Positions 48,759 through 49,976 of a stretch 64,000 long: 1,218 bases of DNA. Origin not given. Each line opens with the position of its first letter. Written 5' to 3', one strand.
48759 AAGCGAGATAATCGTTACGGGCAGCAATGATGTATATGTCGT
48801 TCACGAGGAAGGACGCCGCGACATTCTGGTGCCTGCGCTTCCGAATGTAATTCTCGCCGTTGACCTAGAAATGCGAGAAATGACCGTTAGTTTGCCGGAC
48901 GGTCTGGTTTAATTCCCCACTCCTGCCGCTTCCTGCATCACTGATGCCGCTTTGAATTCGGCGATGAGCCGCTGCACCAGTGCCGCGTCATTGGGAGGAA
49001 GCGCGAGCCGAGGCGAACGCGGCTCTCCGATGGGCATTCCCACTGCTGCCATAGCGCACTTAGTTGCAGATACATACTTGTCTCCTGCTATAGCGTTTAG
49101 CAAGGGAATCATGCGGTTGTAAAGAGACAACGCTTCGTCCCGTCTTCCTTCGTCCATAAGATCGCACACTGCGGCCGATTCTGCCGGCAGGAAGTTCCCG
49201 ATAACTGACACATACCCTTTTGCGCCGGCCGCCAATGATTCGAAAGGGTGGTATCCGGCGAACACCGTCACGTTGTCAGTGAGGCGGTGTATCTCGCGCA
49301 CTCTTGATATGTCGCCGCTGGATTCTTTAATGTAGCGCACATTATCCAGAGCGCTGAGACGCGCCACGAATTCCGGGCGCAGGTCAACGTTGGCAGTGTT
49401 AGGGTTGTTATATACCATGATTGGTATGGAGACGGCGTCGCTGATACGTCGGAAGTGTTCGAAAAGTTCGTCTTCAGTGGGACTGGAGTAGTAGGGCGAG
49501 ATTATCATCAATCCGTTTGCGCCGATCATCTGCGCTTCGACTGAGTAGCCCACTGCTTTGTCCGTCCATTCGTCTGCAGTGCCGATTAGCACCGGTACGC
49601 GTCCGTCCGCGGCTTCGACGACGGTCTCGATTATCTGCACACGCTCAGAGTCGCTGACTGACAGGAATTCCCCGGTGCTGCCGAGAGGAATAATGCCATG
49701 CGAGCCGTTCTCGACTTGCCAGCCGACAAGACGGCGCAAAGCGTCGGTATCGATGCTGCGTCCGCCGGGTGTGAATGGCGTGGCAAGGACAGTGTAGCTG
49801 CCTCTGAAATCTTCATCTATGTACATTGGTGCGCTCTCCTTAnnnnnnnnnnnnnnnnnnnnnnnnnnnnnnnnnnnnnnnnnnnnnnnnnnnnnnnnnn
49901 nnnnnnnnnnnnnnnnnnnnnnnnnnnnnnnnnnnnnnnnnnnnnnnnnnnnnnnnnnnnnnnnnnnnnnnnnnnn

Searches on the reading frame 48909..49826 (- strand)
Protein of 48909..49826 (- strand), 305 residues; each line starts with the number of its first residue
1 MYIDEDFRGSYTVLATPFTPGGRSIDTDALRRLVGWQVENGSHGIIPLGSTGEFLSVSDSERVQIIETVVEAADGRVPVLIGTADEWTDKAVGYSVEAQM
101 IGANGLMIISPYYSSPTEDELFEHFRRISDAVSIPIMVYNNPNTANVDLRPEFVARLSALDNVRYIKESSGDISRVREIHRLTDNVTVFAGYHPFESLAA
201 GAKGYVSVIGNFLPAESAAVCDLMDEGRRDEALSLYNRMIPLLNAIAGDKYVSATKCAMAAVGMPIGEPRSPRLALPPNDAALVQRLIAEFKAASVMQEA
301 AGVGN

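Call 26: search_protein_families(library=pfam, proteins=[window:48909-49826:-], max_evalue=0.001)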
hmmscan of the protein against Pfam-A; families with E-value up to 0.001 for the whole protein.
window:48909-49826:- (305 aa): 1 family
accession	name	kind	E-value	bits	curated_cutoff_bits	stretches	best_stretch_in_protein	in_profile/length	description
PF00701.28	DHDPS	-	3.5e-61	206.9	22.1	1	7-276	2-274/289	Dihydrodipicolinate synthetase family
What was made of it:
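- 48909..49826 (-): DHDPS-family gene 13 nt downstream on the same strand. It is the conserved syntenic anchor of the locus and is possibly co-transcribed. Pfam DHDPS 206.9 bits (call 26).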

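Call 74: find_related_loci(query=window:48912-49826:-, collection=metagenome_contigs, flank=6000)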
Query window:48912-49826:- (305 aa) in metagenome_contigs; peptide patterns used: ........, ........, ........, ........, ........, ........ (x = any residue, [..] = any of these).
211 stretches matched a pattern; 19 encode a relative of the query (tblastn E <= 1e-3); 19 distinct loci.
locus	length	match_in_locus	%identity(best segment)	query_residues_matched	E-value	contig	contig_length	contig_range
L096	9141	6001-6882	85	7-300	6e-171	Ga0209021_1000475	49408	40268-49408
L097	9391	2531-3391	59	7-291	2e-114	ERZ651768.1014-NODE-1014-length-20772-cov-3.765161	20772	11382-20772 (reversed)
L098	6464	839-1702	60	6-291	1e-113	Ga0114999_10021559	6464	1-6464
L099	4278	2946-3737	60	6-267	5e-107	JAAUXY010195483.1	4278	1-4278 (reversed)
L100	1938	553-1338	61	7-267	4e-104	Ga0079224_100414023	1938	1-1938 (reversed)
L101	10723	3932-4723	53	5-267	2e-90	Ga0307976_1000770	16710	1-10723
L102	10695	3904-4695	53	5-267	2e-90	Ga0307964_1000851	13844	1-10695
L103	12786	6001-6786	52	7-267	6e-88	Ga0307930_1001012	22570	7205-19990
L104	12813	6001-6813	48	8-277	2e-85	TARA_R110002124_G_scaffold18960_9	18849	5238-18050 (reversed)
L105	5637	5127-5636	66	7-176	2e-77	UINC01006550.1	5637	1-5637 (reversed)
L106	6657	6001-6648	51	8-223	9e-71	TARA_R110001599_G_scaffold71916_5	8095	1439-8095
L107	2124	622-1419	40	6-267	6e-60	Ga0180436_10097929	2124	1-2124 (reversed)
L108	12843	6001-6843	33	7-292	4e-44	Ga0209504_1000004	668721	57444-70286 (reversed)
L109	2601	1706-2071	43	53-174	2e-32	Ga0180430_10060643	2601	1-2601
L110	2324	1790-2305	34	24-191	3e-27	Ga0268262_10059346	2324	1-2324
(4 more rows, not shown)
